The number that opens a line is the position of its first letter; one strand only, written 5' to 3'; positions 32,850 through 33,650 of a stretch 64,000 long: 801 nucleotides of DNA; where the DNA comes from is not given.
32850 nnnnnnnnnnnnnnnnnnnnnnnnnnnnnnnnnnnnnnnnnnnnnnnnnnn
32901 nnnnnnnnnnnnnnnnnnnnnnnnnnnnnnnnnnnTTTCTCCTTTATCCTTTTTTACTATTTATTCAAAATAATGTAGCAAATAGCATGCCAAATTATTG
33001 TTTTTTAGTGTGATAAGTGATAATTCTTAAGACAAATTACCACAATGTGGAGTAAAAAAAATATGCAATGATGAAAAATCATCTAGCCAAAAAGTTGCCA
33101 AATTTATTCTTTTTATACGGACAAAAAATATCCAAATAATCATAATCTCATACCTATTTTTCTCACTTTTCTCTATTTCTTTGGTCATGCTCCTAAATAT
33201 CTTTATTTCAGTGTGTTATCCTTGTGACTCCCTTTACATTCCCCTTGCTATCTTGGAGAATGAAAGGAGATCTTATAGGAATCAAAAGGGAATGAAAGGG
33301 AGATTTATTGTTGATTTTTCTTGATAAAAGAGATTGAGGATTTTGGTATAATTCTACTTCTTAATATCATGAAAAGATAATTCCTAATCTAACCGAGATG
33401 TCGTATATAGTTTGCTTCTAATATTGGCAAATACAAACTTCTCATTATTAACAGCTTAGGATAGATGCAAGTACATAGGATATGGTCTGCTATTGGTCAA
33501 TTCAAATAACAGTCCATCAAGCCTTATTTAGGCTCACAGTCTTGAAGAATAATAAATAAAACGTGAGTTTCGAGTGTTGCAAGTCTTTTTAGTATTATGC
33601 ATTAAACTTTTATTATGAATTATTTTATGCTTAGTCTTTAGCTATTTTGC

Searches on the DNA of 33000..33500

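Call 13: search_rna_families(source=window, start=33000, end=33500, threshold=evalue, max_evalue=10)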
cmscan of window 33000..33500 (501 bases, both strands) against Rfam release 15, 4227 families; matches with E-value up to 10: 9.
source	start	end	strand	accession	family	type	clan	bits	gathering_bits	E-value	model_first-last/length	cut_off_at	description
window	33063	33152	+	RF01590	plasmodium_snoR14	Gene; snRNA; snoRNA; CD-box;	-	25.7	90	0.45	1-127/127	no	small nucleolar RNA snoR14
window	33225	33297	+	RF03794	MIR5298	Gene; miRNA;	-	22.1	70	0.49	1-80/80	no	MIR5298 microRNA precursor family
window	33208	33341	-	RF03922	MIR2119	Gene; miRNA;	-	20.6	73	4.3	1-188/188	no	MIR2119 microRNA precursor family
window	33228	33302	+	RF03933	MIR6445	Gene; miRNA;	-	16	100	2.9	1-117/117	no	MIR6445 microRNA precursor family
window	33406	33481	+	RF02629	RmaA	Gene; sRNA;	-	14.6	57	8.8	1-113/113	no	Regulator of motility and amylovoran A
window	33070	33083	+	RF04336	Plastid-petD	Intron;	-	14.2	65.5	4.5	19-32/47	no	Plastid-petD group II-D5 intron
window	33064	33141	+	RF01201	snR40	Gene; snRNA; snoRNA; CD-box;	CL00054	12.6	50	7.8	1-93/93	no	Small nucleolar RNA snR40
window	33222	33319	+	RF00646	mir-204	Gene; miRNA;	-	12.5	48.4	4.6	1-89/89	no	mir-204 microRNA precursor family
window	33192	33338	-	RF01296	snoU85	Gene; snRNA; snoRNA; HACA-box;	CL00082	12.1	41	0.42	59-258/329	no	Small nucleolar RNA U85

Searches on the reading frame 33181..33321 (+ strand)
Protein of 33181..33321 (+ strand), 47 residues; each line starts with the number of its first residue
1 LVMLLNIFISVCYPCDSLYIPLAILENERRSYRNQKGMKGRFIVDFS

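Call 63: find_homologous_proteins(query=window:33181-33321:+, max_evalue=1)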
Query seq(47 aa): no candidate shares three 5-residue words with the query. No homologue found.
